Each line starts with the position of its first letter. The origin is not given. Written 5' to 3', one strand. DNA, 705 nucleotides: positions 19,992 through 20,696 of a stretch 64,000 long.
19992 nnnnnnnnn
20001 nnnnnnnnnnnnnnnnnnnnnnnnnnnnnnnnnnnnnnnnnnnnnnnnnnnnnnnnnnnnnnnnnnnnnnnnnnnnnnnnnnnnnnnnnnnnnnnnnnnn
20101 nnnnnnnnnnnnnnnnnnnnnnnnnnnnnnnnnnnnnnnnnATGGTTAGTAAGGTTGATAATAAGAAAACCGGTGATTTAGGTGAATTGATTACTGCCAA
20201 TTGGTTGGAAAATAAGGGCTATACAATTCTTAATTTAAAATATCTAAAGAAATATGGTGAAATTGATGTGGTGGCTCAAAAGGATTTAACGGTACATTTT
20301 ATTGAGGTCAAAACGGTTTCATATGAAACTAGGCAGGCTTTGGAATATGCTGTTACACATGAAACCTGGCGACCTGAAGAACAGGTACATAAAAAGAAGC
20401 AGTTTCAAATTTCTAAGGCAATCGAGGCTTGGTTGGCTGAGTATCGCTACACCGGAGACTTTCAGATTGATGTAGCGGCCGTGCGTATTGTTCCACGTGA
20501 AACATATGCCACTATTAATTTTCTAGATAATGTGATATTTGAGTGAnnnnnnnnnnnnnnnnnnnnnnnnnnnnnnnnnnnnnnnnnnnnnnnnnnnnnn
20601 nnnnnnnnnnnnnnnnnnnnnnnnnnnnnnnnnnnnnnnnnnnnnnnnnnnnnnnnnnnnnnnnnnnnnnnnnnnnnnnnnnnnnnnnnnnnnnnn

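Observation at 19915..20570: Seven copies of a 14-bp palindrome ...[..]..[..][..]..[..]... clustered upstream of, inside and just after the YraN-like endonuclease gene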

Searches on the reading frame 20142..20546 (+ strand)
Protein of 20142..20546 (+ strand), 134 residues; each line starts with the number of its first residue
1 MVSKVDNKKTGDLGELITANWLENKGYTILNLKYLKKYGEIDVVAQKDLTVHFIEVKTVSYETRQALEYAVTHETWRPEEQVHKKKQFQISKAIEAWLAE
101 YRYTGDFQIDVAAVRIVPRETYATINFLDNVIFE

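Call 9: search_protein_families(library=pfam, proteins=[window:20142-20546:+])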
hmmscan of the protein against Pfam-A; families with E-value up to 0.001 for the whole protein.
window:20142-20546:+ (134 aa): 2 families
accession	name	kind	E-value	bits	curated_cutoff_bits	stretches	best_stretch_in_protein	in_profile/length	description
PF02021.23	UPF0102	-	5.3e-17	62.4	23.6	1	14-114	1-80/80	Uncharacterised protein family UPF0102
PF08378.17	NERD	-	0.00017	22.5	22.1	1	11-88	2-90/111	Nuclease-related domain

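Call 13: find_homologous_proteins(query=window:20142-20543:+)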
Query window:20142-20543:+ (134 aa): 960 proteins with E <= 0.001 among 975 candidates; the best 120 are listed.
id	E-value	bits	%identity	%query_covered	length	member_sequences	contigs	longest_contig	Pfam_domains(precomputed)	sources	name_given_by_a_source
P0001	1.2e-81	289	99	100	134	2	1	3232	PF02021.24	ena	-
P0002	7.0e-50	186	63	97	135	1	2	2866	PF02021.24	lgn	-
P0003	9.9e-49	182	59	96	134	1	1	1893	PF02021.24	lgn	-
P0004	1.1e-48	182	65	97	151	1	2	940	PF02021.24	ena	-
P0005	1.9e-48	182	61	99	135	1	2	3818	PF02021.24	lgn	-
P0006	1.9e-48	182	66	93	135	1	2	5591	PF02021.24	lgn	-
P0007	3.2e-48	181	63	97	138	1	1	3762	PF02021.24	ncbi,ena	-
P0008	5.0e-48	180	64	96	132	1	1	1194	PF11645.15,PF02021.24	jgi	jgi:putative endonuclease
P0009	5.6e-48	180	63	97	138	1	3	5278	PF02021.24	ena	-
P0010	6.2e-48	180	65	97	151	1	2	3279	PF02021.24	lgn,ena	-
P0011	6.5e-48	180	62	96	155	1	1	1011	PF02021.24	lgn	-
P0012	7.5e-48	180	64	97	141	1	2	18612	PF02021.24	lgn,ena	-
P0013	1.6e-47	179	62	97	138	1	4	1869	PF02021.24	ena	-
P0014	1.7e-47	178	62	97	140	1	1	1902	PF02021.24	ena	-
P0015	1.9e-47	178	61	99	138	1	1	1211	PF02021.24,PF08378.18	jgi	jgi:putative endonuclease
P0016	2.0e-47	178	62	97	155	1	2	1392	PF02021.24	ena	-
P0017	2.4e-47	178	64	96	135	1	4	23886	PF02021.24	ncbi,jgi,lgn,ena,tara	tara:strand:+ start:1734 stop:2141 length:408 start_codon:yes stop_codon:yes gene_type:complete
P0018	2.4e-47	178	62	93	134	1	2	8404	PF02021.24,PF08378.18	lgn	-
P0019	3.1e-47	178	62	99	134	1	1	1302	PF02021.24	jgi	jgi:putative endonuclease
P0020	3.1e-47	178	61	97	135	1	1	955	PF02021.24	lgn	-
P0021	4.7e-47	177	60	99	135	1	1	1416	PF02021.24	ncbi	-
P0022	5.5e-47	177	62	94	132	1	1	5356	PF02021.24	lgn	-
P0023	6.8e-47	177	62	97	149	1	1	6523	PF02021.24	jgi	jgi:putative endonuclease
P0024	1.1e-46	176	62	98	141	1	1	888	PF02021.24,PF08378.18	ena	-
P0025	1.1e-46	176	62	97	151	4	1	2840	PF02021.24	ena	-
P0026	1.2e-46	176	62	94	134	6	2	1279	PF02021.24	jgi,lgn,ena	jgi:putative endonuclease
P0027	1.4e-46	176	60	96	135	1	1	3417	PF02021.24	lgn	-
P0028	3.3e-46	174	63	98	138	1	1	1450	PF02021.24,PF08378.18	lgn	-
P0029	4.5e-46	174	62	93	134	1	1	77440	PF02021.24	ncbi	-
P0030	5.2e-46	174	62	98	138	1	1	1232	PF02021.24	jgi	jgi:putative endonuclease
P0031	5.5e-46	174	62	96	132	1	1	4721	PF11645.15,PF02021.24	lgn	-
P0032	6.2e-46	173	62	96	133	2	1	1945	PF02021.24,PF08378.18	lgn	-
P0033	6.8e-46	173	60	98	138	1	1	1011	PF02021.24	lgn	-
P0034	8.0e-46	173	60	98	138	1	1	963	PF02021.24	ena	-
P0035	9.1e-46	173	62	97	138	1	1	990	PF02021.24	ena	-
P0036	9.3e-46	173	62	96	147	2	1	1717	PF02021.24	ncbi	-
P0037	9.4e-46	173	62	98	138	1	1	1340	PF02021.24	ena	-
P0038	1.3e-45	172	60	100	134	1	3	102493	PF02021.24,PF08378.18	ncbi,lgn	-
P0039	1.4e-45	172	59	99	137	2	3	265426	PF02021.24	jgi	jgi:Holliday junction resolvase-like predicted endonuclease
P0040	1.4e-45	172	60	94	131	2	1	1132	PF02021.24,PF08378.18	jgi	jgi:putative endonuclease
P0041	1.5e-45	172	61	96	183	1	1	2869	PF02021.24,PF08378.18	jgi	-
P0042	1.6e-45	172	61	98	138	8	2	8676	PF02021.24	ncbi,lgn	-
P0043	1.6e-45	172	61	98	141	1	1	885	PF02021.24,PF08378.18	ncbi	-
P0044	1.7e-45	172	60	98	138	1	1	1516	PF02021.24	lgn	-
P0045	1.9e-45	172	60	96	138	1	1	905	PF02021.24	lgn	-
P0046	2.0e-45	172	58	97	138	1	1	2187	PF02021.24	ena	-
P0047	2.0e-45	172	59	99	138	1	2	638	PF02021.24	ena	-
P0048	2.0e-45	172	62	95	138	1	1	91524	PF02021.24,PF08378.18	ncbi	-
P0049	2.3e-45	172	62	97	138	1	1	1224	PF02021.24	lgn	-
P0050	2.5e-45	171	60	97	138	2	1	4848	PF02021.24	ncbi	ncbi:MAG: YraN family protein [Patescibacteria group bacterium]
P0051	2.6e-45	171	58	99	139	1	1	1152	PF02021.24,PF08378.18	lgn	-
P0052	2.9e-45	171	57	99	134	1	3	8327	PF02021.24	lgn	-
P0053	3.0e-45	171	61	97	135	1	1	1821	PF02021.24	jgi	-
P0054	3.1e-45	171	59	98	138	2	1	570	PF02021.24,PF08378.18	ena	-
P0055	3.2e-45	171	58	96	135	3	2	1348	PF02021.24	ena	-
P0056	3.2e-45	171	60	95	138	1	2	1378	PF02021.24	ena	-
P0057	3.4e-45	171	60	97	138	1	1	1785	PF02021.24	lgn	-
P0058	3.4e-45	171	60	96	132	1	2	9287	PF02021.24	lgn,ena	-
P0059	3.6e-45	171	60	97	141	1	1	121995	PF02021.24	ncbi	-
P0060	4.4e-45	171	58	96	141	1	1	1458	PF02021.24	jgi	jgi:putative endonuclease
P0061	4.4e-45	171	62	96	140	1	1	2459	PF02021.24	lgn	-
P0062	5.7e-45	170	62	96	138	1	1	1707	PF02021.24,PF08378.18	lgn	-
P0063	5.9e-45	170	60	98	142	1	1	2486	PF02021.24,PF08378.18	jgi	jgi:putative endonuclease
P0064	6.2e-45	170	61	97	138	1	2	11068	PF02021.24,PF08378.18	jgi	jgi:putative endonuclease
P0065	6.9e-45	170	61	96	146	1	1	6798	PF02021.24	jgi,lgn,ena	-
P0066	6.9e-45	170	59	94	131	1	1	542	PF02021.24,PF08378.18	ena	-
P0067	7.2e-45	170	59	99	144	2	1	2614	PF02021.24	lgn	-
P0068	7.4e-45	170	60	99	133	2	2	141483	PF02021.24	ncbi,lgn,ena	-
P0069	8.3e-45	170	56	92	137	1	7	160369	PF02021.24,PF08378.18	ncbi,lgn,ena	-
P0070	9.3e-45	170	62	99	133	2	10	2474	PF02021.24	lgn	-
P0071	1.0e-44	169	63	96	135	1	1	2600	PF02021.24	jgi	-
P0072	1.2e-44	169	59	98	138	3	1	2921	PF02021.24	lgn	-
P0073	1.2e-44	169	57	100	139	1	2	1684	PF02021.24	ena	-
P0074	1.3e-44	169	57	100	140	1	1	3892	PF02021.24,PF08378.18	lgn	-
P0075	1.3e-44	169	59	96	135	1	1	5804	PF02021.24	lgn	-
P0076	1.5e-44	169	60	99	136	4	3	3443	PF02021.24,PF08378.18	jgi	-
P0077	1.5e-44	169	58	99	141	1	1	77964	PF02021.24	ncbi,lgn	-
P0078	1.6e-44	169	59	97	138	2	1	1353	PF02021.24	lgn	-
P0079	2.1e-44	168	63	98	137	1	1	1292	PF02021.24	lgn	-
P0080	2.1e-44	168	58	96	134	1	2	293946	PF02021.24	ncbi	-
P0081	2.1e-44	168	61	98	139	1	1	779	PF02021.24,PF08378.18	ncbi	-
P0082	2.1e-44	168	63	98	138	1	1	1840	PF02021.24,PF08378.18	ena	-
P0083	2.3e-44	168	59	95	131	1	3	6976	PF02021.24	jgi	jgi:putative endonuclease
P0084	2.5e-44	168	59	96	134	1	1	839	PF02021.24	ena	-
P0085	2.6e-44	168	60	92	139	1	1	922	PF02021.24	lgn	-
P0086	2.7e-44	168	57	98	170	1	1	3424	PF02021.24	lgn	-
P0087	3.0e-44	168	59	96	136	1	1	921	PF02021.24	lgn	-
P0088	3.1e-44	168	60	90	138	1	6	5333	PF02021.24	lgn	-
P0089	3.2e-44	168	58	96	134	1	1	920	PF02021.24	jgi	jgi:putative endonuclease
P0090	3.8e-44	168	61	85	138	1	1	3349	PF02021.24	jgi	jgi:putative endonuclease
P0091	4.3e-44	167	59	96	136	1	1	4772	PF02021.24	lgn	-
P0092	4.3e-44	167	59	98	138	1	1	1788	PF02021.24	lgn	-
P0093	4.4e-44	167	58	97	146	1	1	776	PF02021.24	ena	-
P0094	4.4e-44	167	60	95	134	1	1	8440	PF02021.24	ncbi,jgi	ncbi:MAG: putative endonuclease [Patiriisocius sp.]|jgi:putative endonuclease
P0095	4.8e-44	167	60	98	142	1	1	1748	PF02021.24,PF08378.18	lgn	-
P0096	4.9e-44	167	59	100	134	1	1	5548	PF02021.24,PF08378.18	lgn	-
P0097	5.2e-44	167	62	93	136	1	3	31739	PF02021.24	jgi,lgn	jgi:putative endonuclease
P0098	5.4e-44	167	60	98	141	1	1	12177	PF02021.24,PF08378.18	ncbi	-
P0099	5.6e-44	167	60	93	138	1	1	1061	PF02021.24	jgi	jgi:putative endonuclease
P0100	6.3e-44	167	62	96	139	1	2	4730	PF02021.24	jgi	jgi:putative endonuclease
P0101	6.3e-44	167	60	98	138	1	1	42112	PF02021.24,PF08378.18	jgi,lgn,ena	-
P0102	6.7e-44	167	62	94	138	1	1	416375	PF02021.24,PF08378.18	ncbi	ncbi:MAG: YraN family protein [Candidatus Paceibacterota bacterium]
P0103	6.7e-44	167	61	95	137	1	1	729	PF02021.24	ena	-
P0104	6.7e-44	167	61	97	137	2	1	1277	PF02021.24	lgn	-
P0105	7.0e-44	167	59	96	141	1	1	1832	PF02021.24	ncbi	-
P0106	7.4e-44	167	57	100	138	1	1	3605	PF02021.24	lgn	-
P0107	7.4e-44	167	58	96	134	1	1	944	PF02021.24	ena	-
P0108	7.7e-44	167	58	96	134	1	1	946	PF02021.24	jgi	-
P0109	8.0e-44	167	58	97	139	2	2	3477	PF02021.24,PF08378.18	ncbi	-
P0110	8.1e-44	167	57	100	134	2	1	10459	PF02021.24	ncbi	-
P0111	8.2e-44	167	60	90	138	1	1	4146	PF02021.24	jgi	jgi:Holliday junction resolvase-like predicted endonuclease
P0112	9.3e-44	166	59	96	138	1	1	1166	PF02021.24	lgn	-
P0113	9.4e-44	166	58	98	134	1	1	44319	PF02021.24,PF08378.18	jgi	jgi:putative endonuclease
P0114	9.4e-44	166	61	88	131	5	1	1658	PF02021.24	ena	-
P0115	9.7e-44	166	58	96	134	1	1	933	PF02021.24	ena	-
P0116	9.7e-44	166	57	96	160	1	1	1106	PF02021.24,PF08378.18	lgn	-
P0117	1.1e-43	166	60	97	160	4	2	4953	PF02021.24,PF08378.18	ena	-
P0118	1.1e-43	166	58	99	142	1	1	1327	PF02021.24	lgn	-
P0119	1.2e-43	166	60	94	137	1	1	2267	PF02021.24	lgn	-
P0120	1.2e-43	166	59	97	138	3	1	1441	PF02021.24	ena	-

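Call 16: find_related_loci(query=A1, collection=genome_contigs, flank=10000)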
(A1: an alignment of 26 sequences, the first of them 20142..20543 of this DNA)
Query A1 (134 aa) in genome_contigs; peptide patterns used: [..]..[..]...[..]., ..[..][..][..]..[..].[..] (x = any residue, [..] = any of these).
599 stretches matched a pattern (row limit reached: there are more); 594 encode a relative of the query (tblastn E <= 1e-3); the best 80 are kept; 80 distinct loci.
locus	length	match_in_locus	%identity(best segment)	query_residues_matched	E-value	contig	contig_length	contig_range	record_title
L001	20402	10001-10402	60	1-134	4e-52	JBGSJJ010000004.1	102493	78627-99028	MAG: Candidatus Paceibacteria bacterium isolate JTS-AC154 k141_4457424, whole genome shotgun sequence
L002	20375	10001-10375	62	8-132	3e-51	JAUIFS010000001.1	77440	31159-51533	MAG: bacterium isolate Co_bin.11 NODE_2776_length_77440_cov_1.229560, whole genome shotgun sequence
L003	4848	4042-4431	60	4-133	2e-50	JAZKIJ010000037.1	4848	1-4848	MAG: Patescibacteria group bacterium isolate ADI_DC_SW_02_SPN_11032020-bin026 DCSW02SPN_B026_0_000000000037, whole genom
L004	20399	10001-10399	61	2-134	1e-50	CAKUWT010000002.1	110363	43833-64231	MAG: uncultured Patescibacteria group bacterium isolate REFINED_METABAT215_TOP10_CONTIGS_1500_ASSEMBLY_K77_MERGED__Nepal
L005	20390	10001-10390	60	4-133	5e-50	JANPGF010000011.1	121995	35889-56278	MAG: Candidatus Kaiserbacteria bacterium isolate VAR_69_metabat_401 VAR_69_k141_2212586, whole genome shotgun sequence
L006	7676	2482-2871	58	4-132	3e-49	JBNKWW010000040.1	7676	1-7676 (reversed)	MAG: Minisyncoccia bacterium isolate D2.bin.5.orig k141_15657, whole genome shotgun sequence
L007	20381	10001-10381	62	7-132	6e-49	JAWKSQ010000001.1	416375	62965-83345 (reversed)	MAG: Candidatus Paceibacterota bacterium isolate AC1.72 AC1.72.fa-1, whole genome shotgun sequence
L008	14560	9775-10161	57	3-131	2e-47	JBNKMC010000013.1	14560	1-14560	MAG: Minisyncoccia bacterium isolate H1.bin.27.strict NODE_13_length_14560_cov_6.768832, whole genome shotgun sequence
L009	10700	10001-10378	58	6-131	3e-47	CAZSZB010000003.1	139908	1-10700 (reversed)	MAG TPA_asm: uncultured Candidatus Saccharibacteria bacterium isolate binchicken_co173_41 genome assembly, contig: NODE_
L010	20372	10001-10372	57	11-134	4e-47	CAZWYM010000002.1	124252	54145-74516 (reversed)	MAG TPA_asm: uncultured Candidatus Saccharibacteria bacterium isolate SRP286056_co2_193 genome assembly, contig: NODE_11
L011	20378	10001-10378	54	5-130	1e-45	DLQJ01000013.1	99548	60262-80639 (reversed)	MAG TPA_asm: Patescibacteria group bacterium UBA7435 UBA7435_contig_17021, whole genome shotgun sequence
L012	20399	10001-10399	53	1-133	1e-45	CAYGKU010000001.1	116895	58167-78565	MAG TPA_asm: uncultured Candidatus Saccharibacteria bacterium isolate ERP116193_co2_378 genome assembly, contig: NODE_53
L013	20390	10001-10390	57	4-133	5e-45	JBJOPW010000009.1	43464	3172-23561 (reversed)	MAG: Candidatus Parcubacteria bacterium isolate whiteclaycreek2_2019_sw_WHONDRS-S19S_0038_A_bin.8 scaffold_0000114, whol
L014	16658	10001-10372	55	11-134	4e-45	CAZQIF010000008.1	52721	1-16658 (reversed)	MAG TPA_asm: uncultured Candidatus Saccharibacteria bacterium isolate SRP286056_co3_504 genome assembly, contig: NODE_31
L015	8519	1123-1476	61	7-124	3e-45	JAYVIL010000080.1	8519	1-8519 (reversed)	MAG: Candidatus Kaiserbacteria bacterium isolate GL51_DN_metabinner_26 GL51_DN_metabinner_26_79, whole genome shotgun se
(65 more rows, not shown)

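Call 33: find_encoding_contigs(protein=window:20142-20546:+, flank=10000, max_places=5)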
Protein window:20142-20546:+ (134 aa): 8 contigs read that carry it; 5 places shown.
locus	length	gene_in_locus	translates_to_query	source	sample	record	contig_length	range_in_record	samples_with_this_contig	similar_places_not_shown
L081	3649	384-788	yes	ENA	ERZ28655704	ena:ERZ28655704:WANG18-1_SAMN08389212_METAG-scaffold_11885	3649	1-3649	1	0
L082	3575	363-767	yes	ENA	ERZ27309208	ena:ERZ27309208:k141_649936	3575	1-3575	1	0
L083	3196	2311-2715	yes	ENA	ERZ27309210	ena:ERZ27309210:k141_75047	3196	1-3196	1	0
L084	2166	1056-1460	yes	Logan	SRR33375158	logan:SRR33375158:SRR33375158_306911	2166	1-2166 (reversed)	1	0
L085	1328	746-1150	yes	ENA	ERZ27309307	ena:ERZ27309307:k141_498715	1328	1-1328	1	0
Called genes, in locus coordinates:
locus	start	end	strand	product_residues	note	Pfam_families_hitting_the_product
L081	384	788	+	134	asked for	PF02021:UPF0102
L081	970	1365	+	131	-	-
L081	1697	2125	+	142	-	PF00293:NUDIX, PF14815:NUDIX_4 (weak)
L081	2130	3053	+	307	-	PF01544:CorA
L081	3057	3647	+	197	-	?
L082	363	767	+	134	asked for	PF02021:UPF0102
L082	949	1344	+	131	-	-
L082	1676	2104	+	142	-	PF00293:NUDIX, PF14815:NUDIX_4 (weak)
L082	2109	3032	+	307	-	PF01544:CorA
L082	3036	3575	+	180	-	?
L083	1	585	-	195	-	?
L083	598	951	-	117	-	-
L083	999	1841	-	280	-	PF21088:MS_channel_1st, PF00924:MS_channel_2nd, PF21082:MS_channel_3rd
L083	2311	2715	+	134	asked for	PF02021:UPF0102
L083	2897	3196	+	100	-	?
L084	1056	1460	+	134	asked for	PF02021:UPF0102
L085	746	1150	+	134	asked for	PF02021:UPF0102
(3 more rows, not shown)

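Call 48: search_solved_structures(query=window:20142-20543:+, max_evalue=0.1, show_alignments=2)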
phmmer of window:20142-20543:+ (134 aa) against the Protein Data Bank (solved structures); distinct sequences matched with E-value up to 0.1: 1.
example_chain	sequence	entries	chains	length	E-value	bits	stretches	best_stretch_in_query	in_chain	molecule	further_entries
3fov_A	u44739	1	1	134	7.7e-09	38.9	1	7-111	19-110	UPF0102 protein RPA0323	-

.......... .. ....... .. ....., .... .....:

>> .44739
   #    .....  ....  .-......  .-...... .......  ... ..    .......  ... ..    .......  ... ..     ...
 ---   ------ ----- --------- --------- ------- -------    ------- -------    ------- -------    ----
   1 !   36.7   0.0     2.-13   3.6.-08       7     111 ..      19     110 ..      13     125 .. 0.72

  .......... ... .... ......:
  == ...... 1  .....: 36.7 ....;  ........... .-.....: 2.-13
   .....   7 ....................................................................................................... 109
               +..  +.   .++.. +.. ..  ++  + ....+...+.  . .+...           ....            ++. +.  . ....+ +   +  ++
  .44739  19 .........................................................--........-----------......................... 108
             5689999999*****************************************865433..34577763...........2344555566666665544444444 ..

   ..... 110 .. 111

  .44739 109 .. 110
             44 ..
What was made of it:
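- A classical YraN (PDB 3FOV) lacks these peptides (call 48).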

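Call 55: predict_structure(alignment_id=A1)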
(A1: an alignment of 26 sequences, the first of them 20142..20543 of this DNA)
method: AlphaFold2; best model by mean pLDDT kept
length: 134 residues; sequences in the alignment: 26
mean_pLDDT: 88.3   pTM: 0.82
mean pLDDT of the five models: 88.3, 88.2, 87.8, 86.7, 85.5
residues with pLDDT >= 90: 86; 70-90: 33; 50-70: 14; < 50: 1
segments of 3 or more residues with pLDDT < 50: none
pLDDT, mean of each block of 10 residues (from residue 1): 70 95 98 93 97 94 89 66 82 95 95 90 90 74
secondary structure, 60 per line:
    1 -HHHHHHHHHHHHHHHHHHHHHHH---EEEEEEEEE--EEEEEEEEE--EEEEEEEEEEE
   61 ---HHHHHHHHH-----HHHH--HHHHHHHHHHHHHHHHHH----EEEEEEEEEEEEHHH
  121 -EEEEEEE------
elements in order: H2-24 E28-36 E39-47 E50-60 H64-72 H78-81 H84-101 E106-117 E122-128
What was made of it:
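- The three pentapeptides map to a strand end or loop, a low-confidence inserted loop and a hairpin turn of the predicted nuclease fold (calls 48, 55).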

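Call 72: search_protein_families(library=ncbifam, proteins=[window:20142-20546:+], max_evalue=0.01)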
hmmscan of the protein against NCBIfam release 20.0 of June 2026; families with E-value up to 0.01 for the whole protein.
window:20142-20546:+ (134 aa): 20 families
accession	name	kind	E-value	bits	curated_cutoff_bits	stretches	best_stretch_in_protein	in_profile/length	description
NF009152.0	PRK12497.2-4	equivalog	3.2e-19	69.1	111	1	4-115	4-102/114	YraN family protein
NF011274.0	PRK14681.1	equivalog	1.5e-16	60.6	207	1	5-104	40-129/158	hypothetical protein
NF009154.0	PRK12497.3-3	equivalog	4.1e-16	59.1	109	1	5-130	7-121/123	YraN family protein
NF009151.0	PRK12497.1-5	equivalog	7.4e-16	58.6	124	1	5-120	11-113/126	YraN family protein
NF011268.0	PRK14675.1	equivalog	1.4e-15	57.4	180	1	3-117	5-109/127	hypothetical protein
NF011271.0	PRK14678.1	equivalog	8.8e-13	48.3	172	1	7-116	5-102/120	hypothetical protein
TIGR00252.1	TIGR00252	hypoth_equivalog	6.2e-12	45.5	69.05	1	7-129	6-120/123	YraN family protein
NF011281.0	PRK14689.1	equivalog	1e-11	45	122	1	5-115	5-107/128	hypothetical protein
NF011270.0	PRK14677.1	equivalog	2e-11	44.2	124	1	17-114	10-94/108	hypothetical protein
NF009153.0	PRK12497.3-1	equivalog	4.5e-11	43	171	1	7-121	9-115/125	YraN family protein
NF009150.0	PRK12497.1-3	equivalog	4.6e-11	42.8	81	1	6-131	4-116/118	YraN family protein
NF011273.0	PRK14680.1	equivalog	1.8e-10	40.8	199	1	6-101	4-88/134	hypothetical protein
NF011280.0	PRK14688.1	equivalog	5.7e-10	39.3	230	1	6-104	4-91/121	hypothetical protein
NF011276.0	PRK14683.1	equivalog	8.1e-09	36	150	1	7-68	12-73/122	hypothetical protein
NF011272.0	PRK14679.1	equivalog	2.8e-08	34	168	1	15-120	23-115/129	hypothetical protein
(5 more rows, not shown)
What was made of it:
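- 20142..20546 (+): yraN (UPF0102, PD-(D/E)xK nuclease family, 134 aa). It is the host gene of three in-frame parS copies. Pfam PF02021 E=5e-17 (call 9); NCBIfam YraN (call 72); PDB 3FOV E=8e-9 (call 48); AF2 model pLDDT 88 (call 55)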
